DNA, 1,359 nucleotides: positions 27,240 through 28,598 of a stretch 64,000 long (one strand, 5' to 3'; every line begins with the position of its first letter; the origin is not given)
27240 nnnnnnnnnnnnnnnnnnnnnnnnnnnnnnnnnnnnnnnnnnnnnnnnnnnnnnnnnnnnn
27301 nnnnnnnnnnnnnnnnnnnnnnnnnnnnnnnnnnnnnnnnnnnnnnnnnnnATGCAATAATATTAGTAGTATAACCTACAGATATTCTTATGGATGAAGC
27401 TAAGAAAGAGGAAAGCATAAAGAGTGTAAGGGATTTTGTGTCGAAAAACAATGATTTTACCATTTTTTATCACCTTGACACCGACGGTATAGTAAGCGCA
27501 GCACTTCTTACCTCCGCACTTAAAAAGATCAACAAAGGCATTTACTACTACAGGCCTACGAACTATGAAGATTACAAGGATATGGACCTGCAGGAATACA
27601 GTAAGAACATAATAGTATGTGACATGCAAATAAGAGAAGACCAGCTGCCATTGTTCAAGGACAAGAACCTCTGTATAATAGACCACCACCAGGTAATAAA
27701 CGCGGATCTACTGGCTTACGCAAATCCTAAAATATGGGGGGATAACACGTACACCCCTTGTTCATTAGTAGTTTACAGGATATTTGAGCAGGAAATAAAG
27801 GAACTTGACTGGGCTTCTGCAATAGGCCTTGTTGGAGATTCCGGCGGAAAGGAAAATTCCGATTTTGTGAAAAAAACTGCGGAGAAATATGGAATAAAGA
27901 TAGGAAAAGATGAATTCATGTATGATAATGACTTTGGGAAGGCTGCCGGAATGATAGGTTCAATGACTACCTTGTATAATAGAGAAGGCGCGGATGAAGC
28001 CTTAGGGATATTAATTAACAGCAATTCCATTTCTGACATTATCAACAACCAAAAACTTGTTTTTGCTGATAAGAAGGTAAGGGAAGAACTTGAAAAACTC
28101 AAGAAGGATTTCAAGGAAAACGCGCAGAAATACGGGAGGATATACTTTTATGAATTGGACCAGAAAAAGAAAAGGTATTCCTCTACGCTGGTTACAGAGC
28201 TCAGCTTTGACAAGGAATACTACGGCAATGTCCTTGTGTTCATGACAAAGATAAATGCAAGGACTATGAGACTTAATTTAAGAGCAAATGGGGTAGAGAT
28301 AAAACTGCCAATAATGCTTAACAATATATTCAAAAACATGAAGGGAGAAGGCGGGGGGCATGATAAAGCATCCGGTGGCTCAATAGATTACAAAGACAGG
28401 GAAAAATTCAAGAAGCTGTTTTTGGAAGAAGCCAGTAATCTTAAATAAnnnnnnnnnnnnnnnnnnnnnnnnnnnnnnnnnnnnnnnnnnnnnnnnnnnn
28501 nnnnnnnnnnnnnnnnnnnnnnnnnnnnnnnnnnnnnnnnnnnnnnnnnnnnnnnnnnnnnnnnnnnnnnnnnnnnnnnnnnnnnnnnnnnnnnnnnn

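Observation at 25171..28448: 726-aa two-part metallophosphoesterase followed by a DHH/NrnA-like phosphoesterase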

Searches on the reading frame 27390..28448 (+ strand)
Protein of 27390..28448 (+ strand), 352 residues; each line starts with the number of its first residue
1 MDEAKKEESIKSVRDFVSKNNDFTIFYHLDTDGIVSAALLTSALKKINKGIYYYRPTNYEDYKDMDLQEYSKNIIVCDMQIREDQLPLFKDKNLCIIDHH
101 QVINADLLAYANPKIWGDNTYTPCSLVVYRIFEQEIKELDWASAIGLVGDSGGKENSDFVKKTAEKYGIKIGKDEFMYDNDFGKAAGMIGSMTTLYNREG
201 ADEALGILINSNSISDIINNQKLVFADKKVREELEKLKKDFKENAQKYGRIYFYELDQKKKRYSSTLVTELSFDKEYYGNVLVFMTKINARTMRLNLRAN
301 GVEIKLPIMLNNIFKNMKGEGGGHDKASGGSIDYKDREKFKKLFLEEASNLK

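Call 3: search_protein_families(library=pfam, proteins=[window:27390-28448:+], max_evalue=1)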
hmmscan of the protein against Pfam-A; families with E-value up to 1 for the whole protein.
window:27390-28448:+ (352 aa): 6 families
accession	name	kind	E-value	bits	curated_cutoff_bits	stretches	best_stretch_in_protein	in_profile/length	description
PF01368.27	DHH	-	1.4e-10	42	28.1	1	24-137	3-107/125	DHH family, N-terminal domain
PF02272.25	DHHA1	-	1.4e-06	29.2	25.9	1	275-347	26-99/102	DHHA1 domain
PF12382.13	Peptidase_A2_2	-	0.0027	18.2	27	1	278-310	82-112/137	Retrotransposon peptidase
PF09827.14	CRISPR_Cas2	-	0.02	15.5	23.8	1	221-261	30-71/74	CRISPR associated protein Cas2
PF24384.1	Ig_TMM62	-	0.13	12.4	27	1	39-82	70-113/128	TMEM62 Ig-like domain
PF24568.1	CC_PcsB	-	0.22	11.9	27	1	194-243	21-74/75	Peptidoglycan hydrolase PcsB, coiled-coil domain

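Call 4: search_protein_families(library=ncbifam, proteins=[window:27390-28448:+], max_evalue=1)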
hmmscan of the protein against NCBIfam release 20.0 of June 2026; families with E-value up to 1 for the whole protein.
window:27390-28448:+ (352 aa): 4 families
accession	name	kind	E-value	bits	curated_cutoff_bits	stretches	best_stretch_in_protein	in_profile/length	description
NF053576.1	RecJ_archaeal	equivalog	1.8e-19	70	360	2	12-156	3-154/452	RecJ family nuclease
NF040701.1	RecJ_Meth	equivalog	3.1e-11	42.7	550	2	18-151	5-148/449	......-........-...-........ exonuclease RecJ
TIGR00644.1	recJ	equivalog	2.1e-08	32.9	396.9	1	8-103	42-147/546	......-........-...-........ exonuclease RecJ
NF053633.1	OlncasPapPhNrnA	equivalog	0.00036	19.6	350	1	236-336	206-302/317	bifunctional oligoribonuclease/PAP phosphatase NrnA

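Call 24: search_solved_structures(query=window:27390-28448:+, max_evalue=1, show_alignments=1)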
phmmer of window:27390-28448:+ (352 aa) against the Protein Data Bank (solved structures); distinct sequences matched with E-value up to 1: 7.
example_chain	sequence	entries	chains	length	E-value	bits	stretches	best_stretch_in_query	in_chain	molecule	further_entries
7bhi_A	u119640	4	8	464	3.9e-07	32.7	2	286-344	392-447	Conserved protein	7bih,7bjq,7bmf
8a8k_A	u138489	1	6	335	1.6e-05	27.4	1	17-282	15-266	PAP phosphatase from Methanothermococcus thermolithotrophicus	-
5x4h_A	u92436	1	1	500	2e-05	27.1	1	7-158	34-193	Uncharacterized protein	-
5x4i_A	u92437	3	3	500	6e-05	25.5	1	7-158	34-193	Uncharacterized protein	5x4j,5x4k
5ghr_A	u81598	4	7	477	0.3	13.4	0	13-151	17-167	SsDNA-specific exonuclease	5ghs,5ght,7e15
1u9p_A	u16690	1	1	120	0.48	12.7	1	128-191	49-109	pArc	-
2imd_A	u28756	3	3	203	0.62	12.3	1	270-327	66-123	2-hydroxychromene-2-carboxylate isomerase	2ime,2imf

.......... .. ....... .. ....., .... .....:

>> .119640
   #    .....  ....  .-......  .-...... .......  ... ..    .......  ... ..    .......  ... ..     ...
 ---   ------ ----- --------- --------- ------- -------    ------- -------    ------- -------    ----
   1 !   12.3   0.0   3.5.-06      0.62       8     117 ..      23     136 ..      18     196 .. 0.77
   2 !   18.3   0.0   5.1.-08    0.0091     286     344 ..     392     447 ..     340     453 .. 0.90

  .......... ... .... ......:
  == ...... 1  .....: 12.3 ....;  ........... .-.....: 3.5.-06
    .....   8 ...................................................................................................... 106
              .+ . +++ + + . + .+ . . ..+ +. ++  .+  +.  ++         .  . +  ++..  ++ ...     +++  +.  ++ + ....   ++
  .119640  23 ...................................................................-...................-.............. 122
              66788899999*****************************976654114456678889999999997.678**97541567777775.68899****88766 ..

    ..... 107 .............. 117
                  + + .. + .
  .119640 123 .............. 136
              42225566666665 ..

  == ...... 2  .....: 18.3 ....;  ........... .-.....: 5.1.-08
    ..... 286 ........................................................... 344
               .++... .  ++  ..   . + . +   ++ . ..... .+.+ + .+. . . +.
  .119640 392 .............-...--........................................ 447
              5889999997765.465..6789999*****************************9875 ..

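Call 79: search_protein_families(library=phrogs, proteins=[window:27390-28448:+], max_evalue=0.01)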
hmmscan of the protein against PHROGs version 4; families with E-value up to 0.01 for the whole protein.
window:27390-28448:+ (352 aa): 2 families
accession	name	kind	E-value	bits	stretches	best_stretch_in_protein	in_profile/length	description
phrog_4771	-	other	2.8e-12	47.4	1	18-107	14-99/363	DHH phosphoesterase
phrog_2484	-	DNA, RNA and nucleotide metabolism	4.3e-06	26.6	1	6-103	49-156/564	RecJ-like ssDNA exonuclease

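Call 80: search_protein_families(library=padloc, proteins=[window:27390-28448:+], max_evalue=0.01)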
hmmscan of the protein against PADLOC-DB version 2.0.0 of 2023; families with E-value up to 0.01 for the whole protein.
window:27390-28448:+ (352 aa): 0 families

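Call 90: search_solved_structures(query=A5, max_evalue=0.01, show_alignments=0)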
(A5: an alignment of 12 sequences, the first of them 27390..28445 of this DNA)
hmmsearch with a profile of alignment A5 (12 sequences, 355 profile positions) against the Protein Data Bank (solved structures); distinct sequences matched with E-value up to 0.01: 10.
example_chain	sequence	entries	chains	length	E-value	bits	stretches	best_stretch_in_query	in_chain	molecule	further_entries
7bhi_A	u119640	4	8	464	4e-13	52.2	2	8-150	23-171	Conserved protein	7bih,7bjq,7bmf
5x4h_A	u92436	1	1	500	5e-12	48.6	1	7-151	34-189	Uncharacterized protein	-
5x4i_A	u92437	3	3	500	2.3e-11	46.4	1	7-151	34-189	Uncharacterized protein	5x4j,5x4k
6tvv_A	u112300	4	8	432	5.8e-09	38.5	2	7-152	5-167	MjaRecJ | nuclease RecJ2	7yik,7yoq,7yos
7ykv_A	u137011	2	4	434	2.1e-08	36.7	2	4-152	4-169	archaeal nuclease RecJ2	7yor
8a8k_A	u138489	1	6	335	3.5e-08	35.9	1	22-245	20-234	PAP phosphatase from Methanothermococcus thermolithotrophicus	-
5ghr_A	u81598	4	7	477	1.1e-07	34.3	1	298-352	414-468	SsDNA-specific exonuclease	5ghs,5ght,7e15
9r7o_A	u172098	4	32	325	2.4e-06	29.9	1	9-152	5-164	DHH family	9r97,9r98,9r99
5o1u_A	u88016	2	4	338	0.0032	19.6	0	10-153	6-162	Phosphodiesterase | TmPDE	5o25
8y30_A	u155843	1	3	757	0.0099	18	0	5-162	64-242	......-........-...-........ exonuclease RecJ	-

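Call 91: search_protein_families(library=ncbifam, alignment_id=A5, max_evalue=0.001)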
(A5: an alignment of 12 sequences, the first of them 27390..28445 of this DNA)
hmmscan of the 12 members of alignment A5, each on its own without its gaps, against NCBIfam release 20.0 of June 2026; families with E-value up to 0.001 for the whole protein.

A. member 1, window:27390-28445:+ (352 aa): 4 families
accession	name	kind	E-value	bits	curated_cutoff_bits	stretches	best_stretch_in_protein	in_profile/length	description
NF053576.1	RecJ_archaeal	equivalog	1.8e-19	70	360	2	12-156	3-154/452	RecJ family nuclease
NF040701.1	RecJ_Meth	equivalog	3.1e-11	42.7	550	1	18-151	5-148/449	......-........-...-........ exonuclease RecJ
TIGR00644.1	recJ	equivalog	2.1e-08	32.9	396.9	1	8-103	42-147/546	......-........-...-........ exonuclease RecJ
NF053633.1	OlncasPapPhNrnA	equivalog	0.00036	19.6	350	1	236-336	206-302/317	bifunctional oligoribonuclease/PAP phosphatase NrnA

B. families by the number of members that match (of 12 scanned): 7 families
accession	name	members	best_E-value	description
NF053576.1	RecJ_archaeal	12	3.7e-29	RecJ family nuclease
NF040701.1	RecJ_Meth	12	2.1e-18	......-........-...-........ exonuclease RecJ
TIGR00644.1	recJ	12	8.4e-17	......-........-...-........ exonuclease RecJ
NF053575.1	GAN_nuclease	8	2e-10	GINS-associated RecJ family nuclease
NF053633.1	OlncasPapPhNrnA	7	3.5e-06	bifunctional oligoribonuclease/PAP phosphatase NrnA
NF008290.0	PRK11070.1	1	0.00017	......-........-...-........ exonuclease RecJ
TIGR03683.1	A-tRNA_syn_arch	1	0.00034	alanine--tRNA ligase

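Call 95: find_homologous_proteins(query=A5, max_evalue=0.00001)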
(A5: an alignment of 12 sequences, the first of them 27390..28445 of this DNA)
Query A5 (12 sequences) (352 aa, profile of the alignment): 130 proteins with E <= 0.00001 among 6677 candidates; the best 120 are listed.
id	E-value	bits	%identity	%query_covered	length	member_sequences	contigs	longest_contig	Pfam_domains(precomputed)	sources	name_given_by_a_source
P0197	2.8e-179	614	76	100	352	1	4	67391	PF01368.28,PF02272.25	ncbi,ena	-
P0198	3.4e-178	610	76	100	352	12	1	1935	PF01368.28,PF02272.25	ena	-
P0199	1.3e-177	608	92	100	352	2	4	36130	PF01368.28,PF02272.25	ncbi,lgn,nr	ncbi:DHHA1 domain-containing protein [Candidatus Parvarchaeota archaeon]|nr:DHHA1 domain-containing 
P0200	2.7e-177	607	92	100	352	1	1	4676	PF01368.28,PF02272.25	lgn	-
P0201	3.3e-177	607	91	100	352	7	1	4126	PF01368.28,PF02272.25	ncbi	ncbi:MAG: DHHA1 domain-containing protein [Candidatus Parvarchaeum sp.]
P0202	6.4e-177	606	86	100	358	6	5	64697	PF01368.28,PF02272.25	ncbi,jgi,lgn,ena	jgi:single-stranded DNA-specific DHH superfamily exonuclease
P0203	8.9e-177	605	88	100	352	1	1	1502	PF01368.28,PF02272.25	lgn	-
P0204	1.0e-176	605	89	100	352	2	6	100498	PF01368.28,PF02272.25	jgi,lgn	jgi:single-stranded DNA-specific DHH superfamily exonuclease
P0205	4.4e-176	603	75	100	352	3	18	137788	PF01368.28,PF02272.25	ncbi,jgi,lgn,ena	jgi:nanoRNase/pAp phosphatase (c-di-AMP/oligoRNAs hydrolase)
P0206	6.4e-175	599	87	100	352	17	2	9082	PF01368.28,PF02272.25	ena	-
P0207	3.6e-174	597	74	100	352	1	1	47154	PF01368.28,PF02272.25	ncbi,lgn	-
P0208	5.1e-174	596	85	100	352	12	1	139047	PF01368.28,PF02272.25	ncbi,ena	-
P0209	1.3e-173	595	85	100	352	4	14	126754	PF01368.28,PF02272.25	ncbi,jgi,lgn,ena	jgi:single-stranded DNA-specific DHH superfamily exonuclease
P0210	5.8e-173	593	59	98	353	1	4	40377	PF01368.28,PF02272.25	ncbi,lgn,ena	-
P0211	1.9e-172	591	60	98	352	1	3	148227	PF01368.28,PF02272.25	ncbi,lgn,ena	-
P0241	3.4e-62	228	35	88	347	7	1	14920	PF01368.28,PF02272.25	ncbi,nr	ncbi:MAG: DHHA1 domain-containing protein [Candidatus Parvarchaeota archaeon]|nr:DHHA1 domain-contai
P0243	1.1e-41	161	30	83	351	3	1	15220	PF01368.28,PF02272.25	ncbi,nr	ncbi:MAG: DHH family phosphoesterase [Nanoarchaeota archaeon]|nr:DHH family phosphoesterase [Nanoarc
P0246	3.7e-35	140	26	94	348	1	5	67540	PF01368.28,PF02272.25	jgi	-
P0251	6.8e-23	99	24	48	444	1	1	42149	PF21763.3,PF01368.28,PF02272.25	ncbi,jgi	-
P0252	3.0e-22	97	27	48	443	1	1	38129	PF21763.3,PF01368.28,PF02272.25,PF27767.1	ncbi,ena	-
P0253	3.0e-22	97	27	48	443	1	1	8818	PF21763.3,PF01368.28,PF02272.25,PF27767.1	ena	-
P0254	5.4e-22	96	27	48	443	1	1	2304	PF21763.3,PF01368.28,PF02272.25,PF27767.1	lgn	-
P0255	8.3e-22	96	28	48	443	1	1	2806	PF21763.3,PF01368.28,PF02272.25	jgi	-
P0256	1.7e-21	95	31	46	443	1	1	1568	PF21763.3,PF01368.28,PF02272.25,PF27767.1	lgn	-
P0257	2.0e-21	94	27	48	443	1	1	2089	PF21763.3,PF01368.28,PF02272.25,PF27767.1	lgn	-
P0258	3.9e-21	93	31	45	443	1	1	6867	PF21763.3,PF01368.28,PF02272.25,PF27767.1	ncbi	-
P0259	5.9e-21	93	27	48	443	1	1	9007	PF21763.3,PF01368.28,PF02272.25,PF27767.1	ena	-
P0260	1.9e-20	91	28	45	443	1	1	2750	PF21763.3,PF01368.28,PF02272.25,PF27767.1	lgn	-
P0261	6.8e-20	89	23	47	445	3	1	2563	PF21763.3,PF01368.28,PF02272.25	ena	-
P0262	9.0e-20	89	27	48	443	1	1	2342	PF21763.3,PF01368.28,PF02272.25,PF27767.1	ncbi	-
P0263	9.8e-20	89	27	40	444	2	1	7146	PF21763.3,PF01368.28,PF02272.25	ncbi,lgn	-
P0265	3.4e-19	87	25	47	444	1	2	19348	PF21763.3,PF01368.28,PF02272.25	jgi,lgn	-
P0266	9.5e-19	86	27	38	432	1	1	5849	PF21763.3,PF01368.28,PF02272.25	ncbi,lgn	-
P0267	1.1e-18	85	29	46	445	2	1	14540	PF21763.3,PF01368.28,PF02272.25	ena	-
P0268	9.1e-18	82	26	33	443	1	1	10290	PF21763.3,PF01368.28,PF02272.25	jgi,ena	jgi:RecJ-like exonuclease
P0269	2.8e-17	81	25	45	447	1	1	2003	PF21763.3,PF01368.28,PF02272.25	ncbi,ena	-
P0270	8.0e-17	79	25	38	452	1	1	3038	PF21763.3,PF01368.28,PF02272.25,PF27767.1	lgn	-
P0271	1.4e-16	78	26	43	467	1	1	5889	PF21763.3,PF01368.28,PF02272.25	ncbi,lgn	-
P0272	1.6e-16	78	22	40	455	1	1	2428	PF21763.3,PF01368.28,PF02272.25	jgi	-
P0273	2.1e-16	78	30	39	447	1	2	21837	PF21763.3,PF01368.28,PF02272.25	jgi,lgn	-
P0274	5.1e-15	73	31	41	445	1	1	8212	PF21763.3,PF01368.28,PF02272.25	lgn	-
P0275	1.2e-14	72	27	39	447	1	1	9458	PF21763.3,PF01368.28,PF02272.25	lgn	-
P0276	2.0e-14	71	29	41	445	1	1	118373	PF21763.3,PF01368.28,PF02272.25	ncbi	-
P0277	2.3e-14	71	29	39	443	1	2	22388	PF21763.3,PF01368.28,PF02272.25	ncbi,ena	-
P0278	7.9e-13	66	27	39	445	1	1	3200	PF21763.3,PF01368.28,PF02272.25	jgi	jgi:RecJ-like exonuclease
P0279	2.8e-12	64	23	32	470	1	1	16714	PF21763.3,PF01368.28,PF02272.25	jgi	-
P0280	4.3e-12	64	31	39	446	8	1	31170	PF21763.3,PF01368.28,PF02272.25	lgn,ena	-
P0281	5.7e-12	63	23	42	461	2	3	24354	PF21763.3,PF01368.28,PF02272.25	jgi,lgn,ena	-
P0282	6.4e-12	63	29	40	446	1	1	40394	PF21763.3,PF01368.28,PF02272.25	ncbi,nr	ncbi:MAG: DHH family phosphoesterase [Candidatus Micrarchaeota archaeon]|nr:DHH family phosphoestera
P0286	3.3e-11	61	29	39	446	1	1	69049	PF21763.3,PF01368.28,PF02272.25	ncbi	-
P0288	5.0e-11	60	29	39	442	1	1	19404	PF21763.3,PF01368.28,PF02272.25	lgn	-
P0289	1.2e-10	59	29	40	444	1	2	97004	PF21763.3,PF01368.28,PF02272.25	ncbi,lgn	ncbi:MAG: DHH family phosphoesterase [Candidatus Micrarchaeia archaeon]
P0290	1.3e-10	59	23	39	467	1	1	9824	PF21763.3,PF01368.28,PF02272.25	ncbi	-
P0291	1.4e-10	59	27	38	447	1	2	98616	PF21763.3,PF01368.28,PF02272.25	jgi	jgi:RecJ-like exonuclease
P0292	1.4e-10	59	29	38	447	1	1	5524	PF21763.3,PF01368.28,PF02272.25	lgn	-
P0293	1.7e-10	58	36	15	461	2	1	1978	PF21763.3,PF01368.28,PF02272.25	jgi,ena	-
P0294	2.5e-10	58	27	38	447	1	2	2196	PF21763.3,PF01368.28,PF02272.25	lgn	-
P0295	3.7e-10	57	22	40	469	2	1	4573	PF21763.3,PF01368.28,PF02272.25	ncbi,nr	ncbi:MAG: DHH family phosphoesterase [Thaumarchaeota archaeon]|nr:MAG: DHH family phosphoesterase [N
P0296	7.1e-10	56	28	38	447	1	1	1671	PF21763.3,PF01368.28,PF02272.25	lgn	-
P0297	1.5e-9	55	29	30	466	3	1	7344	PF21763.3,PF01368.28,PF02272.25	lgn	-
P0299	4.7e-9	54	24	43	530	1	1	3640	PF21763.3,PF01368.28,PF02272.25,PF27767.1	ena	-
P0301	5.8e-9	53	25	41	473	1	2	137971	PF21763.3,PF01368.28,PF02272.25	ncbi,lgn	-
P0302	6.9e-9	53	24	36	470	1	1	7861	PF21763.3,PF01368.28,PF02272.25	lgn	-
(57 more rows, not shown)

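Call 96: find_encoding_contigs(protein=P0241, flank=6000, max_places=1)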
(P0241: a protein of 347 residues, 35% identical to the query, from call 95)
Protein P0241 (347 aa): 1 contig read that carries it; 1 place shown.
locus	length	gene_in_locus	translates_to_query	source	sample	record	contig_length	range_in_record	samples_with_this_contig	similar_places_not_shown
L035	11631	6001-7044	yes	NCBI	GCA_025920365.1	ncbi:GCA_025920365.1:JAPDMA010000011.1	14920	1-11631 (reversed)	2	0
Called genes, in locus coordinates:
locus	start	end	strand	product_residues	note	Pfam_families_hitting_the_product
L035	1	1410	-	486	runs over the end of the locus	PF01409:tRNA-synt_2d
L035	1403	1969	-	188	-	PF00334:NDK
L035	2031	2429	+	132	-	PF00011:HSP20, PF17886:ArsA_HSP20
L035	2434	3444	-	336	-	PF00579:tRNA-synt_1b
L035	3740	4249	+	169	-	PF00416:Ribosomal_S13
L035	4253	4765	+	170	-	PF01479:S4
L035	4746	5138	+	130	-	PF00411:Ribosomal_S11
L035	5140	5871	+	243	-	PF01193:RNA_pol_L, PF01000:RNA_pol_A_bac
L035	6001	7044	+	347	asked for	PF01368:DHH, PF02272:DHHA1 (weak)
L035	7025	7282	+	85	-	PF05129:Zn_ribbon_Elf1 (weak)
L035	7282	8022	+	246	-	PF00398:RrnaAD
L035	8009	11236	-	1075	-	PF02463:SMC_N, PF13175:AAA_15, PF13304:AAA_21 (weak), PF13555:AAA_29 (weak), PF06470:SMC_hinge, PF13304:AAA_21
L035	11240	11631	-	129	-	?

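Call 97: find_encoding_contigs(protein=P0243, flank=6000, max_places=1)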
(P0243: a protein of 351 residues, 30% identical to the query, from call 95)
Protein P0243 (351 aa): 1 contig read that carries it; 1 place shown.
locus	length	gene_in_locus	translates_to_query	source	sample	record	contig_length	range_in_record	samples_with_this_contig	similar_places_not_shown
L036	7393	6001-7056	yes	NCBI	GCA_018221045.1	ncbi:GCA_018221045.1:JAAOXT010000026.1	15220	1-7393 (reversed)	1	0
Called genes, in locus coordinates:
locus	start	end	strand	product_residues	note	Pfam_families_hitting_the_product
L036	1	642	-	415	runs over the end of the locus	PF02788:RuBisCO_large_N, PF00016:RuBisCO_large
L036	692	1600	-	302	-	PF01008:IF-2B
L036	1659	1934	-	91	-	PF00736:EF1_GNE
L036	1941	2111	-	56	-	PF07754:Ribosomal_aS21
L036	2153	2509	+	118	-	PF01981:PTH2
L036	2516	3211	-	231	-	-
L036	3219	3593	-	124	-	-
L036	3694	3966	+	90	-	-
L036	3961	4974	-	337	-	-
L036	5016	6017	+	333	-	PF01137:RTC, PF05189:RTC_insert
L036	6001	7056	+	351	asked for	PF01368:DHH, PF02272:DHHA1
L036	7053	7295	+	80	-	PF01866:Diphthamide_syn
